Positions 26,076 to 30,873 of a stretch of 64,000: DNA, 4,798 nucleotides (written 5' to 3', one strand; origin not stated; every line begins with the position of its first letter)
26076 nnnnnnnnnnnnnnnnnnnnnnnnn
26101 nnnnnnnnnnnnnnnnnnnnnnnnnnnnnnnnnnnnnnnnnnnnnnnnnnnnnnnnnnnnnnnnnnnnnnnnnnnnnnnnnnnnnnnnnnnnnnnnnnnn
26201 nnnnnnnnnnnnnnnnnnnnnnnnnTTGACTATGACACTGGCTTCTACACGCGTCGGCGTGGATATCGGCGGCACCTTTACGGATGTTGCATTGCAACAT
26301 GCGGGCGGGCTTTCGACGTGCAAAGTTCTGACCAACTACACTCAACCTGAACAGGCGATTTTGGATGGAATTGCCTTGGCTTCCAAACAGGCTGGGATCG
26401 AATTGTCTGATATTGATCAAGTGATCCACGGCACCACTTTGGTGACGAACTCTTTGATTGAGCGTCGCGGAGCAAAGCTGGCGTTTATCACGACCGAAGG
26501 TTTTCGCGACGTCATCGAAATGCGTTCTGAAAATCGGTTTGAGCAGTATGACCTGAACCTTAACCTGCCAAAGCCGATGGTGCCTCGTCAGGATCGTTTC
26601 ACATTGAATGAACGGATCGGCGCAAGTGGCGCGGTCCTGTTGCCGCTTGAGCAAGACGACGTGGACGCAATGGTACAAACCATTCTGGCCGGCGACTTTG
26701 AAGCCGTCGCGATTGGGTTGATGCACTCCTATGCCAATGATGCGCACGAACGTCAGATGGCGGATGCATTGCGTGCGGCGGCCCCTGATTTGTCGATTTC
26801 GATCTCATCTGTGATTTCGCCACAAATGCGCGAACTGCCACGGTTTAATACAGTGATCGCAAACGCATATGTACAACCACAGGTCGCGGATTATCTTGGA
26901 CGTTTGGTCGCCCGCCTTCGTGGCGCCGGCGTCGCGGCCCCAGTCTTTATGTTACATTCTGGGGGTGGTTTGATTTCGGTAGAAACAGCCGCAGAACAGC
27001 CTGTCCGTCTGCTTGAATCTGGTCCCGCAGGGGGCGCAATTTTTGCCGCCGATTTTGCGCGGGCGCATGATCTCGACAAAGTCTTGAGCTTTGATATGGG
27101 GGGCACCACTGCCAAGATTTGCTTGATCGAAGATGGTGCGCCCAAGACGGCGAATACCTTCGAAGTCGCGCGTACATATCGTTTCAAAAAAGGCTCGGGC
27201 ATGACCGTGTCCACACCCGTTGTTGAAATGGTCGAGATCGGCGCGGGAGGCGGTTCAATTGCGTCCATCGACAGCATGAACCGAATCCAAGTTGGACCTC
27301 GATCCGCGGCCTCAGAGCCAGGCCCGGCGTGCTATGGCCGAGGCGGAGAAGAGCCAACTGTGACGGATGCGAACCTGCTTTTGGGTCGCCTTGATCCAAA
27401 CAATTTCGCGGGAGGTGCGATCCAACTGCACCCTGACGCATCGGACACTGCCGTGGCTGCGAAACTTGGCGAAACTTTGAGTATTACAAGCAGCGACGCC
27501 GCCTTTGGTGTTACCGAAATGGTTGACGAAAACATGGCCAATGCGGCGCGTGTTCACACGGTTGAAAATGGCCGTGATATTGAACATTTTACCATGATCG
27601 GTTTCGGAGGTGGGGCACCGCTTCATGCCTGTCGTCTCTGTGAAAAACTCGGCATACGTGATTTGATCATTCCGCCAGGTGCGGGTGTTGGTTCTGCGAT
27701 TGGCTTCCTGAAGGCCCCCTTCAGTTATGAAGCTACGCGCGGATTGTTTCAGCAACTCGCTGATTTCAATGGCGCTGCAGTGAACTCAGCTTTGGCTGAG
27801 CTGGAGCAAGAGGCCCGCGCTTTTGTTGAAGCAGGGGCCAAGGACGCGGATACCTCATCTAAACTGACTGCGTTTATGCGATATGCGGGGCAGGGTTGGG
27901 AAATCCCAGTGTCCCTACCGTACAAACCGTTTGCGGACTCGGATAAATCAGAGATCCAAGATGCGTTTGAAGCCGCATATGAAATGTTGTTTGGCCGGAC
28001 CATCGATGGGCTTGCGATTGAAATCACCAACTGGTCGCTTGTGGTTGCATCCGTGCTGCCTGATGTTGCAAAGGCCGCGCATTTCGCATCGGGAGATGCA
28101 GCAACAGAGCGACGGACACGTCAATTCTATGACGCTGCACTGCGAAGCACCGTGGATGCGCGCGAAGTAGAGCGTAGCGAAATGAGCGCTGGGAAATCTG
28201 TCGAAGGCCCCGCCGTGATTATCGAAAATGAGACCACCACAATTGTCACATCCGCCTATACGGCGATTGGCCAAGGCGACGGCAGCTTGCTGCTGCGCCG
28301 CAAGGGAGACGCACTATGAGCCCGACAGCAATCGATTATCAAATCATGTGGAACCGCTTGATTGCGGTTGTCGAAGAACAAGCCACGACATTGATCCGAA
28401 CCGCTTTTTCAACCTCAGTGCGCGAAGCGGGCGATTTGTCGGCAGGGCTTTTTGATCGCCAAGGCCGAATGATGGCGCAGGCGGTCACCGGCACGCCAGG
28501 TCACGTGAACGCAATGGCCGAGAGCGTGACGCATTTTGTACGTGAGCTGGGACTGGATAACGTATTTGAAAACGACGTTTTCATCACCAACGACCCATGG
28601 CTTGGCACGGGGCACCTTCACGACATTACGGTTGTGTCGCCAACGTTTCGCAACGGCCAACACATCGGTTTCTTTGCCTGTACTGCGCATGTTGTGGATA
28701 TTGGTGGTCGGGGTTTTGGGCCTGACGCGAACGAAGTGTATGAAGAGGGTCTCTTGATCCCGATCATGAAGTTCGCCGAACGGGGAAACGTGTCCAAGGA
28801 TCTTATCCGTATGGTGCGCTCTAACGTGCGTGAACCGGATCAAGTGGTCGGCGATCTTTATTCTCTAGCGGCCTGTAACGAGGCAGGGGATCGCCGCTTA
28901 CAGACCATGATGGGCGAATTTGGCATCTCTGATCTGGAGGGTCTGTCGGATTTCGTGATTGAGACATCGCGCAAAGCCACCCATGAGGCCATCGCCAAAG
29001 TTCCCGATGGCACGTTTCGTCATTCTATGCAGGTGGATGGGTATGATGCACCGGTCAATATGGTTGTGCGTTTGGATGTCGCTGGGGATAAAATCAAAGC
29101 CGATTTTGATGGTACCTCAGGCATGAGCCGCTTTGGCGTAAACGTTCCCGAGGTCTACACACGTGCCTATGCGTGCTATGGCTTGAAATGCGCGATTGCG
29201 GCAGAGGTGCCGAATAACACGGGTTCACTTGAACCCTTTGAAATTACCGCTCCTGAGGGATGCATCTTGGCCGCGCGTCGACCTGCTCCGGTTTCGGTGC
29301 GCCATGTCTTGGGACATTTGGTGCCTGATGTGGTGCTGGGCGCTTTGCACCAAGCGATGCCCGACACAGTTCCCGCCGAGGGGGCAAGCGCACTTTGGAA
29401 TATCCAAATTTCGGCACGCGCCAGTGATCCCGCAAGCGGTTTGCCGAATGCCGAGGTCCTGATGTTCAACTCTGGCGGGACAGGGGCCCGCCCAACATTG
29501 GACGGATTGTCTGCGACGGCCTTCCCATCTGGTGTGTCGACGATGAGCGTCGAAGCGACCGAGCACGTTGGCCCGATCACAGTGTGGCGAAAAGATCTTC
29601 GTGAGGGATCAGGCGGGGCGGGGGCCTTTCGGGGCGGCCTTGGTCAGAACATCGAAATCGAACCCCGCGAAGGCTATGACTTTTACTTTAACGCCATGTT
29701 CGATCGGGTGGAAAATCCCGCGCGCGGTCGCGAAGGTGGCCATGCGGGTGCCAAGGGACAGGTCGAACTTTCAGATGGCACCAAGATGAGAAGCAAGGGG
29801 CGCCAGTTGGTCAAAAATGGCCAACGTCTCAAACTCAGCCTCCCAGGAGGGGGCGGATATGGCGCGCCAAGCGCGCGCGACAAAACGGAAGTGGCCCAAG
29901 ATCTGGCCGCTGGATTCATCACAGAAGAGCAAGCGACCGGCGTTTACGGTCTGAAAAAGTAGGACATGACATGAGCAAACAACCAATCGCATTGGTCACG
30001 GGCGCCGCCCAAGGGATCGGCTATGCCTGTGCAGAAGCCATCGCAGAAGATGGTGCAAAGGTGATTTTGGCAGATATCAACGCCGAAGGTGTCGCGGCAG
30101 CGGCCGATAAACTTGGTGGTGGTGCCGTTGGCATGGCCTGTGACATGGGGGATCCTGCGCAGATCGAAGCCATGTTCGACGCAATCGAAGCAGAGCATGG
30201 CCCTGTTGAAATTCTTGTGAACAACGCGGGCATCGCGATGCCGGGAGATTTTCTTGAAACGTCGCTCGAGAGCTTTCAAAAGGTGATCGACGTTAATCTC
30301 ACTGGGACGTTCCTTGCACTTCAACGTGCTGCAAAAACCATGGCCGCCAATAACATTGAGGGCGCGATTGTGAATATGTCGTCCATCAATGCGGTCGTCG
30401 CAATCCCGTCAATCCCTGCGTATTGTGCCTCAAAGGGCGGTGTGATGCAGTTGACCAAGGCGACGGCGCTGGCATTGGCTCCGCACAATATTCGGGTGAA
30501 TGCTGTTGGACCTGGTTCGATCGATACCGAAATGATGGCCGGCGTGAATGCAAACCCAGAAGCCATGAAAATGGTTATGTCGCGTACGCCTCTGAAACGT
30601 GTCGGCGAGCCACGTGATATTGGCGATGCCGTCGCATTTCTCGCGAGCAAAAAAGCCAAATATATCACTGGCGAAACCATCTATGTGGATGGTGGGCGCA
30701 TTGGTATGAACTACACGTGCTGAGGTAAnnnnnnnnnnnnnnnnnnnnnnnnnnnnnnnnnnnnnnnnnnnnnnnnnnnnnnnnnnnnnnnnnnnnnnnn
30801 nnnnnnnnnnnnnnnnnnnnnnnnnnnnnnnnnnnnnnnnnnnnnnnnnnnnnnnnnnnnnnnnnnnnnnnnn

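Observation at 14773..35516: Candidate undescribed catabolic pathway for a sulfoxide-containing amino/imino acid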

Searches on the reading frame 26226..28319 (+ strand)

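Call 4: search_protein_families(library=pfam, proteins=[window:26226-28319:+])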
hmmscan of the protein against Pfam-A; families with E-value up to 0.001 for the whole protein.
window:26226-28319:+ (697 aa): 4 families
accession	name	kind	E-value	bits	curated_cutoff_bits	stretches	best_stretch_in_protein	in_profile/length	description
PF01968.24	Hydantoinase_A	-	2.6e-82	276.8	22.9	1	206-500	1-288/291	Hydantoinase/oxoprolinase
PF05378.19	Hydant_A_N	-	1.5e-46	158.8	25.2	1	9-184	1-174/176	Hydantoinase/oxoprolinase N-terminal region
PF19278.4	Hydant_A_C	-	5.8e-10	39.3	21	1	516-676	11-176/193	Hydantoinase/oxoprolinase C-terminal domain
PF01869.26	BcrAD_BadFG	-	0.00063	19.8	31.5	0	10-77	1-76/271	BadF/BadG/BcrA/BcrD ATPase family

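Call 6: search_protein_families(library=ncbifam, proteins=[window:26226-28319:+], max_evalue=0.00001)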
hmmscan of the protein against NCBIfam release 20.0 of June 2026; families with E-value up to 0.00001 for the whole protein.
window:26226-28319:+ (697 aa): 3 families
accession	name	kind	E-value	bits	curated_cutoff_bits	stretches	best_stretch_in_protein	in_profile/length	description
NF050156.1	CapLactmsAlpCapA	equivalog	4.8e-136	454.8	1000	1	9-687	2-682/689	caprolactamase subunit alpha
NF042975.2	AcphenoCarb_ApcC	equivalog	2.5e-71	240.8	1500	1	8-675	9-693/733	acetophenone carboxylase subunit gamma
NF042960.1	AcphenoCarb_ApcA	equivalog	2.3e-44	151.7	1250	1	129-676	107-641/658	acetophenone carboxylase subunit alpha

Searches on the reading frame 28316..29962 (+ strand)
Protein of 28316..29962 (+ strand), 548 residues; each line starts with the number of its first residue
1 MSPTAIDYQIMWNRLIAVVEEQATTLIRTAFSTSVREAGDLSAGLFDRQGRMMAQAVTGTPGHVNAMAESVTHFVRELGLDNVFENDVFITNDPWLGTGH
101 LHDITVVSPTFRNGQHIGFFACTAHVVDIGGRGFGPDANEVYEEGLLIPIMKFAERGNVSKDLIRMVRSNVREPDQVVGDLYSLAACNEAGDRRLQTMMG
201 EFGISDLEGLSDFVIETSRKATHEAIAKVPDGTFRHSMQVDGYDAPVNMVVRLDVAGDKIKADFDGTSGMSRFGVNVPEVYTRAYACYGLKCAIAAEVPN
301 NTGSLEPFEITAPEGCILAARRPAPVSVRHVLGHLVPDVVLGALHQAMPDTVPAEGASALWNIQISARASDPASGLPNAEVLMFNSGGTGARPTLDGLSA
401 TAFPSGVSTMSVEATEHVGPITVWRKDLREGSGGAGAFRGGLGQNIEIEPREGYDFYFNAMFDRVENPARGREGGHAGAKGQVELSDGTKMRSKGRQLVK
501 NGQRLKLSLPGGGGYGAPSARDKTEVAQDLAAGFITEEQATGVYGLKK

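Call 4: search_protein_families(library=pfam, proteins=[window:28316-29962:+])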
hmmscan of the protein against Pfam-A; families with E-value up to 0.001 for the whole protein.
window:28316-29962:+ (548 aa): 1 family
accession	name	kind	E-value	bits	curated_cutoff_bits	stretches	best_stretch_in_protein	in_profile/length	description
PF02538.19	Hydantoinase_B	-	6.6e-145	483.9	26.8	1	6-518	3-519/519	Hydantoinase B/oxoprolinase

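Call 6: search_protein_families(library=ncbifam, proteins=[window:28316-29962:+], max_evalue=0.00001)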
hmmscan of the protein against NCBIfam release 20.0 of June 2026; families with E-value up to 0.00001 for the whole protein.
window:28316-29962:+ (548 aa): 2 families
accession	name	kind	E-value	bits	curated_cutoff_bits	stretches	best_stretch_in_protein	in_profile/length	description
NF050157.1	CapLactmsBetCapB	equivalog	2.2e-58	197.9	1000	1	19-546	17-557/577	caprolactamase subunit beta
NF042976.1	AcphenoCarb_ApcD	equivalog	2.1e-25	89.1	1500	1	7-444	33-483/685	acetophenone carboxylase subunit delta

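Call 44: search_solved_structures(query=window:28316-29962:+, max_evalue=0.00001)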
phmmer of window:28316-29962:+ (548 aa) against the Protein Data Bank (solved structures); distinct sequences matched with E-value up to 0.00001: 5.
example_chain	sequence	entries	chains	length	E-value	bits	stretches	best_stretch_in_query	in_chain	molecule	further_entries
7hk5_A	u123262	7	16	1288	4.7e-59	203.8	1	8-546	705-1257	N-methylhydantoinase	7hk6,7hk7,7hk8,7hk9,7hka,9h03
6yra_B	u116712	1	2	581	1.1e-39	140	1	17-545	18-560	Hydantoinase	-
5l9w_A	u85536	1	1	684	2.6e-22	82.5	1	8-446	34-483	Acetophenone carboxylase delta subunit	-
5m45_A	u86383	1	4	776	1e-15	60.8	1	7-219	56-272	Acetone carboxylase alpha subunit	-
5svb_A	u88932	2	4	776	1e-15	60.8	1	7-219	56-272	Acetone carboxylase alpha subunit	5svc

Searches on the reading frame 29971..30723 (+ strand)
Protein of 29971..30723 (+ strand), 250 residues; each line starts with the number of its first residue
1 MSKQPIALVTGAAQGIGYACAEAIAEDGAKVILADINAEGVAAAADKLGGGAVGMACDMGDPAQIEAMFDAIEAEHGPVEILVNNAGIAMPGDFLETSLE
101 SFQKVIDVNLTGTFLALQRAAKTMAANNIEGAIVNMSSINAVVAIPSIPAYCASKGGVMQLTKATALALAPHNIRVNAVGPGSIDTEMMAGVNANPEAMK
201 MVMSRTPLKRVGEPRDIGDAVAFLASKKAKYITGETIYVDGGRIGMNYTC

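Call 4: search_protein_families(library=pfam, proteins=[window:29971-30723:+])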
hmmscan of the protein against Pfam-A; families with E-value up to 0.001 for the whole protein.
window:29971-30723:+ (250 aa): 4 families
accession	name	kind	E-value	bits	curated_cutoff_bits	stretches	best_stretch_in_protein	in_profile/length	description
PF13561.12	adh_short_C2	-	4.2e-75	252.8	27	1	11-242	1-234/236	Enoyl-(Acyl carrier protein) reductase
PF00106.31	adh_short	-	5.2e-58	196.2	26.6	1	6-195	2-193/195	short chain dehydrogenase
PF08659.16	KR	-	8.9e-11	42.5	22.6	1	8-154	4-152/180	KR domain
PF23441.1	SDR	-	2.1e-09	37.6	27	1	7-243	10-255/258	SDR-like rossmann domain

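Call 6: search_protein_families(library=ncbifam, proteins=[window:29971-30723:+], max_evalue=0.00001)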
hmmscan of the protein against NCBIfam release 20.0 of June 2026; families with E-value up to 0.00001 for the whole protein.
window:29971-30723:+ (250 aa): 233 families (the best 25 are shown)
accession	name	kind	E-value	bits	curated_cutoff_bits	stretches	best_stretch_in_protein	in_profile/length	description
NF005559.1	PRK07231.1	subfamily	9e-73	244.8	215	1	6-244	6-248/249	glucose 1-dehydrogenase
NF047923.1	pyridox_DH_SDR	equivalog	9.9e-67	225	325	1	4-244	3-241/243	pyridoxal 4-dehydrogenase, SDR-type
NF004198.0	PRK05653.1-3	equivalog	2.5e-66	223.7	296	1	5-243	8-246/248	3-oxoacyl-ACP reductase FabG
NF005067.0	PRK06484.1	equivalog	6.9e-64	216.3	713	1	4-245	9-253/524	short chain dehydrogenase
NF004791.0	PRK06138.1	equivalog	2.6e-63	213.7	312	1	4-243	5-249/252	SDR family oxidoreductase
NF009466.0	PRK12826.1-2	subfamily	4.6e-63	213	222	1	5-243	4-244/248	3-oxoacyl-ACP reductase FabG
NF052558.1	MBtsdlDhBudC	equivalog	7.8e-63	212.4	270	1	6-244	5-242/250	meso-2,3-butanediol dehydrogenase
TIGR01830.1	3oxo_ACP_reduc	equivalog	8.6e-63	212.2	297.75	1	7-242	1-237/239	3-oxoacyl-[acyl-carrier-protein] reductase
NF004818.0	PRK06172.1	equivalog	1.8e-61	207.7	336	1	4-244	7-251/253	SDR family oxidoreductase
NF005446.0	PRK07035.1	equivalog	1.2e-59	201.7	373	1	5-243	12-253/255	SDR family oxidoreductase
NF052562.1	RADHDNL4305835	equivalog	5.7e-59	199.6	400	1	4-243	7-249/252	NADP-dependent (R)-specific alcohol dehydrogenase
NF005309.0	PRK06841.1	subfamily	3.3e-58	197.2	286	1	5-242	16-251/255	GolD/DthD family dehydrogenase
NF009093.0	PRK12429.1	subfamily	7.7e-58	195.8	258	1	3-242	4-255/259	3-hydroxybutyrate dehydrogenase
NF006493.1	PRK08936.1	subfamily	1.1e-57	195.3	420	1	5-243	8-250/261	glucose-1-dehydrogenase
NF009386.0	PRK12745.1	equivalog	9.7e-57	192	250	1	2-242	3-253/259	3-ketoacyl-ACP reductase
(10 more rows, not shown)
